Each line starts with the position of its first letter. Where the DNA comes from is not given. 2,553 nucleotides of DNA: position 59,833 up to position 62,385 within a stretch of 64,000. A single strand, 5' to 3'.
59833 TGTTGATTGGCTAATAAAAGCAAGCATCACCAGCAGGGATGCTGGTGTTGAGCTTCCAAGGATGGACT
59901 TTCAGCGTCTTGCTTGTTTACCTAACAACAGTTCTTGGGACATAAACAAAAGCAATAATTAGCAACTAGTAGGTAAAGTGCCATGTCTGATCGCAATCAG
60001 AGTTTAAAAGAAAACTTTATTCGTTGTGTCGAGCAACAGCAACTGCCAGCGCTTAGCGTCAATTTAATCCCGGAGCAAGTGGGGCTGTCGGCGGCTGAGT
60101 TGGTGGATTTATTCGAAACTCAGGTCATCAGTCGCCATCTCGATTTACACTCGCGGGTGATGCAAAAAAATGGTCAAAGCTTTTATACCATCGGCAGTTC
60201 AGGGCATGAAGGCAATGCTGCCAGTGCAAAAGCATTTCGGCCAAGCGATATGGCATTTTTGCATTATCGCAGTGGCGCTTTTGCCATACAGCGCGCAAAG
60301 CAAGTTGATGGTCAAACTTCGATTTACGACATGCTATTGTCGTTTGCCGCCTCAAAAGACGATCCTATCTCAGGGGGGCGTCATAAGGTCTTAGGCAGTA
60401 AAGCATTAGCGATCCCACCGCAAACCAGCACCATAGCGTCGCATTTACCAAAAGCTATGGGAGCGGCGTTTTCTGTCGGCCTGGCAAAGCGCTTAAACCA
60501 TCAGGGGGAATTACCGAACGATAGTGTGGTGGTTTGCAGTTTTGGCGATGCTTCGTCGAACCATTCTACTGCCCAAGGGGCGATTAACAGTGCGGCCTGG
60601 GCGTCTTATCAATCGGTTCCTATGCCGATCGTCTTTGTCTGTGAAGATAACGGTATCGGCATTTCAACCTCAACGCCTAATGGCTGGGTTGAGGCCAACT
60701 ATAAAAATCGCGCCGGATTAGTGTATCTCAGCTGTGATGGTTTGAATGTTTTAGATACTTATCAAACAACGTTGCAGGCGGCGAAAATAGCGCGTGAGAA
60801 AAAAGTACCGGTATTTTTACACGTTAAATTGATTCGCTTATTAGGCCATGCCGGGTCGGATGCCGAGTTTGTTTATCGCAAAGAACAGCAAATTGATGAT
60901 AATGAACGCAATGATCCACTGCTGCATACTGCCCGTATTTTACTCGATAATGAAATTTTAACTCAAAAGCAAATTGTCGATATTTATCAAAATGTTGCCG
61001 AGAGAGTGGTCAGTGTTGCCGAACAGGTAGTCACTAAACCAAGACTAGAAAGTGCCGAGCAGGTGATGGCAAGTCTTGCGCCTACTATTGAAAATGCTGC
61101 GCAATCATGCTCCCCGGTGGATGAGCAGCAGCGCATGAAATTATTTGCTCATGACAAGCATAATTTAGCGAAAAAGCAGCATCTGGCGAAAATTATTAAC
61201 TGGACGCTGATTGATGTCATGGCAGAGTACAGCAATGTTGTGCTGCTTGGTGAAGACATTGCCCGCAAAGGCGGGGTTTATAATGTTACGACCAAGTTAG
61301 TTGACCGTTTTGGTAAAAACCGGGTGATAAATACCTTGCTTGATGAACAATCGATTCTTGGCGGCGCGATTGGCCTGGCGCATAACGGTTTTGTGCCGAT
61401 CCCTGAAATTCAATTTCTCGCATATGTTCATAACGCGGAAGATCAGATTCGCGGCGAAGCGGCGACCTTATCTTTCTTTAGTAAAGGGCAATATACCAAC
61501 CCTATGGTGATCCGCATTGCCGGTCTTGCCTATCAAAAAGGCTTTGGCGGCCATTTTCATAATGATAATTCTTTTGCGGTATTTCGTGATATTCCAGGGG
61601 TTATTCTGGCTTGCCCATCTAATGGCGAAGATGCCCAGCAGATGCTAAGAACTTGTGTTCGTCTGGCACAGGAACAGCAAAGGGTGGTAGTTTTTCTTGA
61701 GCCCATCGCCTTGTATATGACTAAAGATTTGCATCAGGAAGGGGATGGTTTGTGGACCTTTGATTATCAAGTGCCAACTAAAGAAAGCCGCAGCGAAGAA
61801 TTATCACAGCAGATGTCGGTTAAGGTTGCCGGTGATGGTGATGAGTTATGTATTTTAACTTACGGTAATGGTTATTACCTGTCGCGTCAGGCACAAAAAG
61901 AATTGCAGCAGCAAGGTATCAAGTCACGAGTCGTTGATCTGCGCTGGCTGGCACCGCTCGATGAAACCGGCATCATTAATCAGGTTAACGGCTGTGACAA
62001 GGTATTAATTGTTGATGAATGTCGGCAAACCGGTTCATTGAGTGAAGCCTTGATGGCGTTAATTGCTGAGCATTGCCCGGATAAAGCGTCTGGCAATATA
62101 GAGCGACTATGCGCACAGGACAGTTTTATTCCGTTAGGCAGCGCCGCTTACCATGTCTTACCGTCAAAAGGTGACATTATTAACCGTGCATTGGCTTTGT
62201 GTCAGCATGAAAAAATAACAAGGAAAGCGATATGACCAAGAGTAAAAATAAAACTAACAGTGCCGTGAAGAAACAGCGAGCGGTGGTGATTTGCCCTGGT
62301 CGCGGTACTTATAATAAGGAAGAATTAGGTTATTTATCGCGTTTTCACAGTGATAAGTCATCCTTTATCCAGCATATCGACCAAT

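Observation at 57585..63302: Candidate E2-less 2-oxoacid dehydrogenase system: LysR + glutaryl-CoA dehydrogenase + fused E1alpha-beta + FabD-like acyltransferase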

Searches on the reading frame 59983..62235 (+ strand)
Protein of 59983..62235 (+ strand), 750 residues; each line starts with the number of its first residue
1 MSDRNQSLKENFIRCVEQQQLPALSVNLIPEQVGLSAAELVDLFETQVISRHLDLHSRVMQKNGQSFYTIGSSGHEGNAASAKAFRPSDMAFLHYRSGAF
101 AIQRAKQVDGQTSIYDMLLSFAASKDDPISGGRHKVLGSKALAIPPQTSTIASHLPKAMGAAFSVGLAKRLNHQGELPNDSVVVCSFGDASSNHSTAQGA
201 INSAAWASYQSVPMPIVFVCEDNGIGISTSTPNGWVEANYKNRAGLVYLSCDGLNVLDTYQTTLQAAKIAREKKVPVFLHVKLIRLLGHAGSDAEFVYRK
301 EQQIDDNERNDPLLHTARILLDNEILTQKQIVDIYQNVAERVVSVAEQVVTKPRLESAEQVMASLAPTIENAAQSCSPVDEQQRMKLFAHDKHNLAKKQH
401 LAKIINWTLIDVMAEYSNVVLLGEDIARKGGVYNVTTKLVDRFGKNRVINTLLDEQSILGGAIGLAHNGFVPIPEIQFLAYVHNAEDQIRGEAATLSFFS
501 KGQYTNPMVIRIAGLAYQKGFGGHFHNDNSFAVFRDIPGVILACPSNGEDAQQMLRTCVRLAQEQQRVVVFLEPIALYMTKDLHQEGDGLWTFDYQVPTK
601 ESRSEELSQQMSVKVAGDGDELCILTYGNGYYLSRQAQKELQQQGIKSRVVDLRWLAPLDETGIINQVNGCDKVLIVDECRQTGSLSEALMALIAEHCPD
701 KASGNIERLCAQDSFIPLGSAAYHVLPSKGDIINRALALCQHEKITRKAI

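Call 3: search_protein_families(library=pfam, proteins=[window:59983-62235:+])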
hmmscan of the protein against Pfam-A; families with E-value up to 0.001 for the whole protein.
window:59983-62235:+ (750 aa): 3 families
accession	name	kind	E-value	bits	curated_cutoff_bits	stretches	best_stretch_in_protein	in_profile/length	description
PF00676.26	E1_dh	-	2e-26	93.1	22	1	46-354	3-296/300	Dehydrogenase E1 component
PF02779.29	Transket_pyr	-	3.7e-22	79.2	27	1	400-572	4-167/174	Transketolase, pyrimidine binding domain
PF02780.25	Transketolase_C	-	3.6e-21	75.8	25.9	1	614-721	4-110/124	Transketolase, C-terminal domain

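Call 4: search_protein_families(library=ncbifam, proteins=[window:59983-62235:+])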
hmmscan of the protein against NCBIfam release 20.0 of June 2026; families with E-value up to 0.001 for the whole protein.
window:59983-62235:+ (750 aa): 10 families
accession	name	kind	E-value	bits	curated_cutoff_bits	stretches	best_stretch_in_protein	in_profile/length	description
NF006667.0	PRK09212.1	subfamily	1.3e-42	145.9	321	1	406-742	11-325/327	pyruvate dehydrogenase complex E1 component subunit beta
NF008854.0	PRK11892.1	equivalog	1.9e-39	135.6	454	1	347-740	89-462/464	pyruvate dehydrogenase complex E1 component subunit beta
TIGR03181.1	PDH_E1_alph_x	equivalog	3.1e-32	111.8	411.35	1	34-359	20-321/341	pyruvate dehydrogenase (acetyl-transferring) E1 component subunit alpha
TIGR03182.1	PDH_E1_alph_y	equivalog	3.3e-24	85.4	393.85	1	148-354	109-303/315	pyruvate dehydrogenase (acetyl-transferring) E1 component subunit alpha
NF003933.0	PRK05444.2-2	equivalog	5.1e-20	71.5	395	1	164-720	127-582/606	1-deoxy-D-xylulose-5-phosphate synthase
TIGR00204.1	dxs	equivalog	9.2e-18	64.1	465.95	1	396-721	307-593/616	1-deoxy-D-xylulose-5-phosphate synthase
NF004559.0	PRK05899.2-5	equivalog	8.4e-15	54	488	1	617-698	500-582/627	transketolase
TIGR03710.1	OAFO_sf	subfamily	6.8e-07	28.2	482.75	1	603-690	445-532/561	2-oxoacid:acceptor oxidoreductase subunit alpha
NF008968.0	PRK12315.1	subfamily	5.4e-06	25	510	1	393-689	273-532/582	1-deoxy-D-xylulose-5-phosphate synthase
NF007201.0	PRK09622.1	equivalog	0.0001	21.4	590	0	618-687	266-335/405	2-oxoacid:ferredoxin oxidoreductase subunit alpha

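Call 15: search_solved_structures(query=window:59983-62235:+, show_alignments=2)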
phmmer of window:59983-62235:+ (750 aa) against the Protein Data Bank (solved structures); distinct sequences matched with E-value up to 0.001: 34.
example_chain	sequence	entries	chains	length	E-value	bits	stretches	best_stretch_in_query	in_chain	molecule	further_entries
1ik6_A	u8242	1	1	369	1.8e-40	142.4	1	399-714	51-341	pyruvate dehydrogenase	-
1qs0_B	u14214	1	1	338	2.3e-37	132.1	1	409-728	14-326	2-OXOISOVALERATE DEHYDROGENASE BETA-SUBUNIT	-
2bp7_B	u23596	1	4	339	2.3e-37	132.1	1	409-728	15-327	2-OXOISOVALERATE DEHYDROGENASE BETA SUBUNIT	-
1um9_B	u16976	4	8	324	4.5e-37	131.2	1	402-734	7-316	2-oxo acid dehydrogenase beta subunit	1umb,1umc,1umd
3duf_B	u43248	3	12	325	1.4e-35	126.2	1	416-736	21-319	Pyruvate dehydrogenase E1 component subunit beta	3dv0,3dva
1w85_B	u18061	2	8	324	1.5e-35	126.2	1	416-736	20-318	PYRUVATE DEHYDROGENASE E1 COMPONENT, BETA SUBUNIT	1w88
1dtw_B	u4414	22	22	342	3.2e-29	105.2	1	396-718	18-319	BRANCHED-CHAIN ALPHA-KETO ACID DEHYDROGENASE BETA SUBUNIT | 2-OXOISOVALERATE DEHYDROGENASE BETA SUBUNIT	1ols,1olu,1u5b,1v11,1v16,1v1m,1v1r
2j9f_B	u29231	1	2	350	3.3e-29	105.2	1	396-718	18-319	2-OXOISOVALERATE DEHYDROGENASE BETA SUBUNIT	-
1olx_B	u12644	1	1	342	7.6e-28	100.7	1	396-718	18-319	2-OXOISOVALERATE DEHYDROGENASE BETA SUBUNIT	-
1um9_A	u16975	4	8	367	3e-19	72.3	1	36-338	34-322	2-oxo acid dehydrogenase alpha subunit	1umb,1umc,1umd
1ni4_B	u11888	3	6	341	8.6e-16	60.8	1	393-666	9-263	Pyruvate dehydrogenase E1 component: Beta subunit | Pyruvate dehydrogenase E1 component subunit beta | Pyruvate dehydrogenase E1 component subunit beta, mitocho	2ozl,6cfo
6cer_B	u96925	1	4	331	2.4e-15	59.4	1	409-666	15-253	Pyruvate dehydrogenase E1 component subunit beta, mitochondrial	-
3exe_B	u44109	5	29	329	2.4e-15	59.4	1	409-666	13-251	Pyruvate dehydrogenase E1 component subunit beta, mitochondrial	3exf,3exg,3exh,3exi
1dtw_A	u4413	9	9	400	9.3e-15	57.4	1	37-354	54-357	BRANCHED-CHAIN ALPHA-KETO ACID DEHYDROGENASE ALPHA SUBUNIT | 2-OXOISOVALERATE DEHYDROGENASE ALPHA SUBUNIT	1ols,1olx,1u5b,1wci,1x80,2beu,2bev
2j9f_A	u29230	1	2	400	1.3e-14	57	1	37-354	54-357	2-OXOISOVALERATE DEHYDROGENASE ALPHA SUBUNIT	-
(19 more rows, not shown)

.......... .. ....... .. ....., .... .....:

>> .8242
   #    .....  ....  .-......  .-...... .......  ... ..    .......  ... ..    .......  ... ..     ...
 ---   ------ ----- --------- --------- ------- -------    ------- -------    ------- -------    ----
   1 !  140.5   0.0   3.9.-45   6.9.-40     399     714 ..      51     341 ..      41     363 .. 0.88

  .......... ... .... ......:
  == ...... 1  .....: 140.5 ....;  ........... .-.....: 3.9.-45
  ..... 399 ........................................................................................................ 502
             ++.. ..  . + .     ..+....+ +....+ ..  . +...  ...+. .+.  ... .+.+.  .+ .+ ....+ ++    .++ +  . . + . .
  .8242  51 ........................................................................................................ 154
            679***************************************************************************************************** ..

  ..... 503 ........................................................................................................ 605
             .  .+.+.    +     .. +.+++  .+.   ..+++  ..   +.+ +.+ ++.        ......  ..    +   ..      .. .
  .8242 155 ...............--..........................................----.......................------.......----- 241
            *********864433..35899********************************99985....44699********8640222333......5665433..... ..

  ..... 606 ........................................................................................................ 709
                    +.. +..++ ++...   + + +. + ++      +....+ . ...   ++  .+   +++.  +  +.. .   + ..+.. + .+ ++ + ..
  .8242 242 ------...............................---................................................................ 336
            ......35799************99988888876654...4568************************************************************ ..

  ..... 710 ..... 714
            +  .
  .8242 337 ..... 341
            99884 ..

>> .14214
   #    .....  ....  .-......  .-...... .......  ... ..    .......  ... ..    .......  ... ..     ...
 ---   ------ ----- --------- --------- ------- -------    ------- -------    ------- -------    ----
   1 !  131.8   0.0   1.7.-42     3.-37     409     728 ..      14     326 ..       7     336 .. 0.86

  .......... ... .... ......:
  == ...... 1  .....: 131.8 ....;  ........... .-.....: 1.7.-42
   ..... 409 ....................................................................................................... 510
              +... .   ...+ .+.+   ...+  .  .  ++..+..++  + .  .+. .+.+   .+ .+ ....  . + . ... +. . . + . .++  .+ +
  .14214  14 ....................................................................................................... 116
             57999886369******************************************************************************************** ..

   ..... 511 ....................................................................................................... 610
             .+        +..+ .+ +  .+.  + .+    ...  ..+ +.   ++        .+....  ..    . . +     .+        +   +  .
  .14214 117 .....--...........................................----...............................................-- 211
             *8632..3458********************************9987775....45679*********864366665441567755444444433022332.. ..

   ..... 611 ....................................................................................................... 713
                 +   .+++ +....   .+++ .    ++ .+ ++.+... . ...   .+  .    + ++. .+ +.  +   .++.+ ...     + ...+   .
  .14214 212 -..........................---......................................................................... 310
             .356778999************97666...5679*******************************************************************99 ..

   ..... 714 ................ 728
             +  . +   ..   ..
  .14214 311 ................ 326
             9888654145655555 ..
